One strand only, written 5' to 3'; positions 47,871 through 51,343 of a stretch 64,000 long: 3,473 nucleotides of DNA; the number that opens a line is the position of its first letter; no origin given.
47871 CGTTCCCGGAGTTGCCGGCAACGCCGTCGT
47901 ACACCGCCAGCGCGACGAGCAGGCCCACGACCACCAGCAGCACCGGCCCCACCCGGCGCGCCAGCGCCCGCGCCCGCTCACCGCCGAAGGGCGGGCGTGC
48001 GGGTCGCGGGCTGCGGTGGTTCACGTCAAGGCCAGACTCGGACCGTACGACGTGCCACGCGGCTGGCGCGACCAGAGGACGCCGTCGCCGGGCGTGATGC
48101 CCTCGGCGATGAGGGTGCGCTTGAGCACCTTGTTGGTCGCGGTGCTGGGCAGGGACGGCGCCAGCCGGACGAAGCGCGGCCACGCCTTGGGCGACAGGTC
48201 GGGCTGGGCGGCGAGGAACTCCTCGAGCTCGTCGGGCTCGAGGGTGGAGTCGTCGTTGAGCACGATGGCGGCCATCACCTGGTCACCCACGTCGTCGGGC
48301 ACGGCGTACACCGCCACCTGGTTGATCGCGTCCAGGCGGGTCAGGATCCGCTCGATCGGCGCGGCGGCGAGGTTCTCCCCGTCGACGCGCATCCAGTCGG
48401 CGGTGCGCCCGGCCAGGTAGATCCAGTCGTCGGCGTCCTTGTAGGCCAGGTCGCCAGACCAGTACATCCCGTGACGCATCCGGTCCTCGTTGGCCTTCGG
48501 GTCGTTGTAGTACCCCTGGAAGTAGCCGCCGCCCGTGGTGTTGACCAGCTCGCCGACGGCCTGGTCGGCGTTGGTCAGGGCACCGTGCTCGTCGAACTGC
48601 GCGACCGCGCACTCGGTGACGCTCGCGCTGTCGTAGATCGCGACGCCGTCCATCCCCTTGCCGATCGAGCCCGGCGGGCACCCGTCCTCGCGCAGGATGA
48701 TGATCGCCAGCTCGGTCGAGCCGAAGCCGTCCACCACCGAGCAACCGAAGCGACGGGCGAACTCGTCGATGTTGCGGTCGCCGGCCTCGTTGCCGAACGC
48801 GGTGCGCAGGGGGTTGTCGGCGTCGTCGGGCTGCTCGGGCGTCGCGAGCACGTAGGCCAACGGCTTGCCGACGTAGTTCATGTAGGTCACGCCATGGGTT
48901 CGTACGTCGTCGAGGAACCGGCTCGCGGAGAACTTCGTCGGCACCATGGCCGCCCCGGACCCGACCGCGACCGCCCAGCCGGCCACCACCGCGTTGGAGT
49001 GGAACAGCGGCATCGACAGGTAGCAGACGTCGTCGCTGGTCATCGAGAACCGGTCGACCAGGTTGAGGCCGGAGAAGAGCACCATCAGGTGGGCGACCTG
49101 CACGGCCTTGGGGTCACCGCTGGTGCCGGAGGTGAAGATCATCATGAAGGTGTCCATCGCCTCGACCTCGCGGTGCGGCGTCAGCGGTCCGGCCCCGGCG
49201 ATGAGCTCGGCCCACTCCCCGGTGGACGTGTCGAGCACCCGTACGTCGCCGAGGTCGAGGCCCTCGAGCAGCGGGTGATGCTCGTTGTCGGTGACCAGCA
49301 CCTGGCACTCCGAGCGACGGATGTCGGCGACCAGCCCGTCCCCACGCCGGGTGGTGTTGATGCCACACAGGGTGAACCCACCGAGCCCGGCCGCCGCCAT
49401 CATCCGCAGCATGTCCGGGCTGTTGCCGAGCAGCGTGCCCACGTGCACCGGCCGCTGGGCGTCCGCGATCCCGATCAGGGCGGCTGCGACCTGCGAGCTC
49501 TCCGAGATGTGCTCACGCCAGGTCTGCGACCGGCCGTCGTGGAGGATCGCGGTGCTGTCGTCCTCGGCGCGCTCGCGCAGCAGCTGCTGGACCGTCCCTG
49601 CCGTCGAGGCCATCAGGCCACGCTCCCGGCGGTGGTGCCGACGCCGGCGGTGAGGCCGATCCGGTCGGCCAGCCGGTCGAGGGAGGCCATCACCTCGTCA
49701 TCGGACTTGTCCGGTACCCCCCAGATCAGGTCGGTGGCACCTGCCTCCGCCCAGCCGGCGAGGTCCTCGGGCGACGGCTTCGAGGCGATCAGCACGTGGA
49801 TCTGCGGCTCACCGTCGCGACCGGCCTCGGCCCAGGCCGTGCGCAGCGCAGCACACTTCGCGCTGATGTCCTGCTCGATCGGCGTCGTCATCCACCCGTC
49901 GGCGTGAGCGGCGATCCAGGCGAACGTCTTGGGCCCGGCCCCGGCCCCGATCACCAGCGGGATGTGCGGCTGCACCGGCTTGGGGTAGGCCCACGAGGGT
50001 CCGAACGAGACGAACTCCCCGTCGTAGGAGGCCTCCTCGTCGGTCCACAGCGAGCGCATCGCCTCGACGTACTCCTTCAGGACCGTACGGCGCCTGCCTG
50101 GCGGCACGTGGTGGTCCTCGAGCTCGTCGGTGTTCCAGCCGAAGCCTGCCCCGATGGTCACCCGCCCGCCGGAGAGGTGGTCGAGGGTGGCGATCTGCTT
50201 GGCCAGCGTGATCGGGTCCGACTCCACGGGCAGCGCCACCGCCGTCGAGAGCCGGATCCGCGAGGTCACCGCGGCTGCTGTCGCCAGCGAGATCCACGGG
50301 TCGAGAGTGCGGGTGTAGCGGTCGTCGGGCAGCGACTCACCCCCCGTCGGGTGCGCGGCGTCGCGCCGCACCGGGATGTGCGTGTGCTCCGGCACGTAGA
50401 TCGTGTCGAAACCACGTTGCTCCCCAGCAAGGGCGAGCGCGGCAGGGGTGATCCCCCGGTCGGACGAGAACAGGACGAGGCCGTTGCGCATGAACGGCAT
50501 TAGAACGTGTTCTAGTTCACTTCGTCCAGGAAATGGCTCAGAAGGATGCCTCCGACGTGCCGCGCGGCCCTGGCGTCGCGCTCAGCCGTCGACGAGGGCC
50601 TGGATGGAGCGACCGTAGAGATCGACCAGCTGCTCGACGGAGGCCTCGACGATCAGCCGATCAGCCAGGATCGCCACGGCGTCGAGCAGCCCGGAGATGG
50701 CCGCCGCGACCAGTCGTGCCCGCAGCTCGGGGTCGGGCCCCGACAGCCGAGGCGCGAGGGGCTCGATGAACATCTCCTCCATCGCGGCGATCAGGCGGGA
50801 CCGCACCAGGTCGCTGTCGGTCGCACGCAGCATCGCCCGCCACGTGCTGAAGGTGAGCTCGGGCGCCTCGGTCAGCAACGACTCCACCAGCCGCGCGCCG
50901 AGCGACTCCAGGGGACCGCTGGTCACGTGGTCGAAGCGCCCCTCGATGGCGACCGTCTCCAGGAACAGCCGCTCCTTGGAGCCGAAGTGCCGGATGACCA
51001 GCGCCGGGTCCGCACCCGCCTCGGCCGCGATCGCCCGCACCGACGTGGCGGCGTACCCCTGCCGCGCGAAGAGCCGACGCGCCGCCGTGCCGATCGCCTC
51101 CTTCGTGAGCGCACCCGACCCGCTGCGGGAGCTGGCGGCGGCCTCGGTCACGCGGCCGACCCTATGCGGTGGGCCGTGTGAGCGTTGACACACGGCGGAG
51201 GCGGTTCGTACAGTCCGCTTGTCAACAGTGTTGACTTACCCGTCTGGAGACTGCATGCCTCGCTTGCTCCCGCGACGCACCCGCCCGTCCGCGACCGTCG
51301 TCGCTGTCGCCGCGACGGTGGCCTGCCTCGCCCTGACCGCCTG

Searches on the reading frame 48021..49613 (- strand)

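Call 12: search_protein_families(library=pfam, proteins=[window:48021-49613:-])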
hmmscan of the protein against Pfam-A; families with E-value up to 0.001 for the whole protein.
window:48021-49613:- (530 aa): 2 families
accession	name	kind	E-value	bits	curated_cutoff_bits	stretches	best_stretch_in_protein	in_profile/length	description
PF00501.34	AMP-binding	-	9.5e-43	146.9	29.9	1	18-369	9-384/384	AMP-binding enzyme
PF13193.12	AMP-binding_C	-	6.2e-10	40.3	24.5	1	420-495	2-76/76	AMP-binding enzyme C-terminal domain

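Call 21: search_protein_families(library=ncbifam, proteins=[window:48021-49613:-], max_evalue=0.00001)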
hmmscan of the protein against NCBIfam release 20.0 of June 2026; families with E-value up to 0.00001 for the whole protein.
window:48021-49613:- (530 aa): 95 families (the best 25 are shown)
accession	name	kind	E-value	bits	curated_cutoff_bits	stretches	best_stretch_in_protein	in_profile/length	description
NF009927.1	PRK13388.1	exception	2.3e-289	960.3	800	1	6-523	2-520/523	fatty-acid--CoA ligase FadD1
NF005897.1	PRK07867.1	exception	6.8e-176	585.8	850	1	7-512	2-492/496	long-chain-fatty-acid--CoA ligase FadD17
NF052587.1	SterCoASynCasI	equivalog_domain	1.1e-149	499.5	900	1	6-514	4-517/550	steroid-22-oyl-CoA synthetase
NF004808.0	PRK06155.1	equivalog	5.1e-75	252.8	722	1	7-516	22-530/542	ATP-dependent acyl-CoA ligase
NF006134.1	PRK08279.1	equivalog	5.5e-64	216.7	625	1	16-523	56-587/605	long-chain-acyl-CoA synthetase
NF004837.0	PRK06187.1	subfamily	1.9e-60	204.6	476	1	7-501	9-518/531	long-chain-fatty-acid--CoA ligase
NF005947.1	PRK08008.1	equivalog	6e-42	143.9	651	1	143-501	164-517/518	crotonobetaine/carnitine-CoA ligase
NF006020.0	PRK08162.1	subfamily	2e-41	142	677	1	19-501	34-534/545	acyl-CoA synthetase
NF038342.1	FACL_FadD6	exception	9.7e-41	139.8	975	1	11-506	45-549/584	long-chain-acyl-CoA synthetase FadD6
NF009233.0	PRK12583.1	subfamily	9.8e-39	133.2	832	1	149-501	197-546/558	fatty acid CoA ligase family protein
NF006182.0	PRK08316.1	subfamily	1.6e-38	132.5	663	2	349-501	363-513/523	fatty acyl-CoA synthetase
NF004797.0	PRK06145.1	equivalog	2.1e-36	125.3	850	1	15-504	13-494/499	acyl-CoA synthetase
NF002966.0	PRK03640.1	equivalog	2.6e-36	125.2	556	1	16-502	14-477/483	o-succinylbenzoate--CoA ligase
NF005858.0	PRK07787.1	subfamily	6.7e-34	117.1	575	1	76-503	67-470/471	acyl-CoA synthetase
NF004511.1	PRK05852.1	equivalog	1.5e-33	116.3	650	1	147-497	150-496/505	FadD7 family fatty acid--CoA ligase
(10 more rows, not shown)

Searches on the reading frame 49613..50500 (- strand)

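Call 12: search_protein_families(library=pfam, proteins=[window:49613-50500:-])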
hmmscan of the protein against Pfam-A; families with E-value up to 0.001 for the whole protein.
window:49613-50500:- (295 aa): 1 family
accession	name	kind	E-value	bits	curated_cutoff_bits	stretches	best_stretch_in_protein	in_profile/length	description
PF00296.26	Bac_luciferase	-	1e-46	160.2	27.9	1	21-282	27-268/314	Luciferase-like monooxygenase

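Call 21: search_protein_families(library=ncbifam, proteins=[window:49613-50500:-], max_evalue=0.00001)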
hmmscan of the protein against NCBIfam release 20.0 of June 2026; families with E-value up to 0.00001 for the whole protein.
window:49613-50500:- (295 aa): 28 families (the best 25 are shown)
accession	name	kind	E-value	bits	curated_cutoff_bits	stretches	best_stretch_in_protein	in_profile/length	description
TIGR03619.1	F420_Rv2161c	subfamily_domain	9e-73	244.9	166.9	1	21-259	2-244/247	TIGR03619 family F420-dependent LLM class oxidoreductase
TIGR03560.1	F420_Rv1855c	subfamily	2.3e-33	115.9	231.4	1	61-230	45-219/227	TIGR03560 family F420-dependent LLM class oxidoreductase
TIGR03571.1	lucif_BA3436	subfamily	1.6e-26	93.3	303.9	1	63-226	64-224/304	TIGR03571 family LLM class oxidoreductase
TIGR03621.1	F420_MSMEG_2516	subfamily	1.3e-23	83.6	213.15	1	67-201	41-171/295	TIGR03621 family F420-dependent LLM class oxidoreductase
TIGR03854.1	F420_MSMEG_3544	hypoth_equivalog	1.4e-20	73.8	295.6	1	61-233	36-208/290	TIGR03854 family LLM class F420-dependent oxidoreductase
TIGR04020.1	seco_metab_LLM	subfamily_domain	2.7e-20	72.8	244.45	1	67-233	52-222/341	MupA/Atu3671 family FMN-dependent luciferase-like monooxygenase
NF002619.0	PRK02271.1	equivalog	1.9e-19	70.1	276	1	67-228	41-200/329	5,10-methylenetetrahydromethanopterin reductase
TIGR03557.1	F420_G6P_family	subfamily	3.2e-17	62.6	210.4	1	68-214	49-196/316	TIGR03557 family F420-dependent LLM class oxidoreductase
TIGR03856.1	F420_MSMEG_2906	subfamily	6.3e-17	61.9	243.7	1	25-264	24-233/249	LLM class F420-dependent oxidoreductase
TIGR04021.1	LLM_DMSO2_sfnG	equivalog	8.2e-17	61.6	382.95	1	75-229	70-227/350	dimethylsulfone monooxygenase SfnG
TIGR03857.1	F420_MSMEG_2249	hypoth_equivalog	8.6e-17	61.3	218.4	1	74-230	48-203/329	TIGR03857 family LLM class F420-dependent oxidoreductase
TIGR03555.1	F420_mer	equivalog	1.6e-16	60.7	348.7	1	70-230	42-201/325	5,10-methylenetetrahydromethanopterin reductase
TIGR04465.1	ArgArg_F420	equivalog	9.9e-16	57.7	470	1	62-230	90-259/364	F420-dependent hydroxymycolic acid dehydrogenase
TIGR03612.1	RutA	equivalog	2.6e-14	53.5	498.3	1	64-251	63-257/355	pyrimidine utilization protein A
TIGR03559.1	F420_Rv3520c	subfamily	3.5e-14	52.6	335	1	67-206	39-189/325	LLM class F420-dependent oxidoreductase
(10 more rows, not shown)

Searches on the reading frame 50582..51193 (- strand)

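Call 12: search_protein_families(library=pfam, proteins=[window:50582-51193:-])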
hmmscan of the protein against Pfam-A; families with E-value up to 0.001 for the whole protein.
window:50582-51193:- (203 aa): 2 families
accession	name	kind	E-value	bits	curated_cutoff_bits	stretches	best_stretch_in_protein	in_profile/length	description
PF17920.6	TetR_C_16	-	2.1e-18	66.9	26.2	1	96-201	1-107/107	Tetracyclin repressor-like, C-terminal domain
PF00440.29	TetR_N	-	8e-17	61.2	24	1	36-79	3-46/47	Bacterial regulatory proteins, tetR family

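Call 21: search_protein_families(library=ncbifam, proteins=[window:50582-51193:-], max_evalue=0.00001)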
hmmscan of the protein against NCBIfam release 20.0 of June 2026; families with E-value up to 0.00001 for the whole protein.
window:50582-51193:- (203 aa): 4 families
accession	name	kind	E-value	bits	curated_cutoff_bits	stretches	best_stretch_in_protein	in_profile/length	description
NF037937.1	septum_RefZ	equivalog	2.9e-09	37.1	180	1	31-81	1-50/195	forespore capture DNA-binding protein RefZ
NF053516.1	TranRepPrsAVib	equivalog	3.2e-08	33.7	300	1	30-77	7-54/208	TetR family transcriptional repressor PsrA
TIGR03384.1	betaine_BetI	equivalog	7.2e-07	29.1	201.3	1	29-81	8-60/189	choline-binding transcriptional repressor BetI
NF041196.1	ScbR_bind_reg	equivalog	4.7e-06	26.9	150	0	29-82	6-59/191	ScbR family autoregulator-binding transcription factor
